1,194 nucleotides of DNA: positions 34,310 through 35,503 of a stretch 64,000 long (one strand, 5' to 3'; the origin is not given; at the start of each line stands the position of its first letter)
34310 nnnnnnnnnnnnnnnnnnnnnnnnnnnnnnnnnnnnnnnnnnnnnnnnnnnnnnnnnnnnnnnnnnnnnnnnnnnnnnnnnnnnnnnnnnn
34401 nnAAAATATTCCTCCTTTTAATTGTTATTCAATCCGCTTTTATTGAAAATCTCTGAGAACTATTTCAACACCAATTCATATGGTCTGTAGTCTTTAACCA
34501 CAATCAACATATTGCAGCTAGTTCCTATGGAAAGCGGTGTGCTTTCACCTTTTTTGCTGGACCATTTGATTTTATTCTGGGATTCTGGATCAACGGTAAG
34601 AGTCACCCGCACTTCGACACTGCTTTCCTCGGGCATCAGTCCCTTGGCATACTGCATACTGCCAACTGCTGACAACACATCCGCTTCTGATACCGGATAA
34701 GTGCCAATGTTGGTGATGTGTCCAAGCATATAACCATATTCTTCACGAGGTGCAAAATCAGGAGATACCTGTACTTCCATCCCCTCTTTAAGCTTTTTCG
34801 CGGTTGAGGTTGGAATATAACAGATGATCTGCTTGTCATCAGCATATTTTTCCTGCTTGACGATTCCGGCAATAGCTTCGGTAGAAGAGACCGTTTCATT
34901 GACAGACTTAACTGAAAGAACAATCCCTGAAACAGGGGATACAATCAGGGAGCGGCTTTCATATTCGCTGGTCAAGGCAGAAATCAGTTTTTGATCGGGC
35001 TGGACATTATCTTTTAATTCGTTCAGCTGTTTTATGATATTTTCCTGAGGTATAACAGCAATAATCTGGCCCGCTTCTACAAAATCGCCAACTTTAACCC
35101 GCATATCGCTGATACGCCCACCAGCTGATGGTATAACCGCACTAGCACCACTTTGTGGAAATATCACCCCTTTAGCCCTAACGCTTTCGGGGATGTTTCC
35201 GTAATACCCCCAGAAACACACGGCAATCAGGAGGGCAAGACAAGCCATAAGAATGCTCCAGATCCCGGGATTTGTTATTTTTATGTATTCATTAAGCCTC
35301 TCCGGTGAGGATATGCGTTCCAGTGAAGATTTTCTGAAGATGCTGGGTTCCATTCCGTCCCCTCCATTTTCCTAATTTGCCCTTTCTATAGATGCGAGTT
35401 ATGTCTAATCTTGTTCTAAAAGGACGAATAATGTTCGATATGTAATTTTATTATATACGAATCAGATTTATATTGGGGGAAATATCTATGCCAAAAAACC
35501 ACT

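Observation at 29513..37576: RiPP gene cluster: two unrelated Nif11-leader precursors, one rSAM/SPASM maturase, and the HlyD + C39-ABC + ABC export trio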

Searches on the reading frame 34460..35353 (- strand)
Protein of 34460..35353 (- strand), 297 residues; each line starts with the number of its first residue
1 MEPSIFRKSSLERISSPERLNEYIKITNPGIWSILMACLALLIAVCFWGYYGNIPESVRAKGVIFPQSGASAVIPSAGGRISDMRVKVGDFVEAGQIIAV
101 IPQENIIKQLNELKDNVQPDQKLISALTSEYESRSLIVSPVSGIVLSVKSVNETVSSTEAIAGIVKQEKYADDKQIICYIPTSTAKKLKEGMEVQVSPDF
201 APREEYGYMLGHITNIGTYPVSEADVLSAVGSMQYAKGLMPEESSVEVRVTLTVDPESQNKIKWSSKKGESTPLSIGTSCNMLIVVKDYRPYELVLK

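Call 3: search_protein_families(library=ncbifam, proteins=[window:34460-35353:-], max_evalue=0.01)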
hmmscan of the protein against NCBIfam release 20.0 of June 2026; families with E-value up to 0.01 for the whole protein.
window:34460-35353:- (297 aa): 11 families
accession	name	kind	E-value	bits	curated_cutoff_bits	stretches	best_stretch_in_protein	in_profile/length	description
TIGR03794.1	NHLM_micro_HlyD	equivalog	5.4e-60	203.5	156.2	2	109-296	228-416/421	NHLP bacteriocin system secretion protein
TIGR01843.1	type_I_hlyD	subfamily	3.6e-15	55.8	208.65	2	30-117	3-90/422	HlyD family type I secretion periplasmic adaptor subunit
TIGR01730.1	RND_mfp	subfamily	1.7e-06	27.2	94.9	1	59-124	16-80/322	efflux RND transporter periplasmic adaptor subunit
TIGR02971.1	heterocyst_DevB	subfamily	3.5e-06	26.6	129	1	58-106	1-53/327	ABC exporter membrane fusion protein, DevB family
TIGR00998.1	8a0101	subfamily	0.00013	21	390.8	0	36-119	8-91/334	EmrA/EmrK family multidrug efflux transporter periplasmic adaptor subunit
NF007850.1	PRK10559.1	equivalog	0.00027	20.2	400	1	34-135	8-105/303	p-hydroxybenzoic acid efflux pump subunit AaeA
TIGR03309.1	matur_yqeB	equivalog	0.00095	18.7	220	0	77-111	171-204/256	selenium-dependent molybdenum cofactor biosynthesis protein YqeB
NF004547.1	PRK05889.1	equivalog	0.0019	18.3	75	1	73-101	42-70/71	biotin/lipoyl-binding carrier protein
NF002939.0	PRK03598.1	equivalog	0.0019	17.5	393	0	78-123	52-97/332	secretion protein HlyD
NF008814.0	PRK11854.1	equivalog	0.0067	14.9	722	0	105-172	16-82/637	pyruvate dehydrogenase complex dihydrolipoyllysine-residue acetyltransferase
TIGR01348.1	PDHac_trf_long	equivalog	0.0093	14.6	552.1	0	71-141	42-113/587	dihydrolipoyllysine-residue acetyltransferase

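Call 4: search_protein_families(library=pfam, proteins=[window:34460-35353:-], max_evalue=0.01)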
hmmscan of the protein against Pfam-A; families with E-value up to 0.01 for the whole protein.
window:34460-35353:- (297 aa): 4 families
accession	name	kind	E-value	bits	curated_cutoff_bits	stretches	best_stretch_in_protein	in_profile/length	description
PF13437.12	HlyD_3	-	4.1e-07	31.1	22.2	0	137-223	2-79/106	HlyD family secretion protein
PF16576.10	HlyD_D23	-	5.6e-05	23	30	0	56-116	4-66/214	Barrel-sandwich domain of CusB or HlyD membrane-fusion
PF13533.13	Biotin_lipoyl_2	-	0.00091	19.5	29.8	1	75-101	5-31/32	Biotin-lipoyl like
PF00364.28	Biotin_lipoyl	-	0.0054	17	22.1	0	78-101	9-36/73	Biotin-requiring enzyme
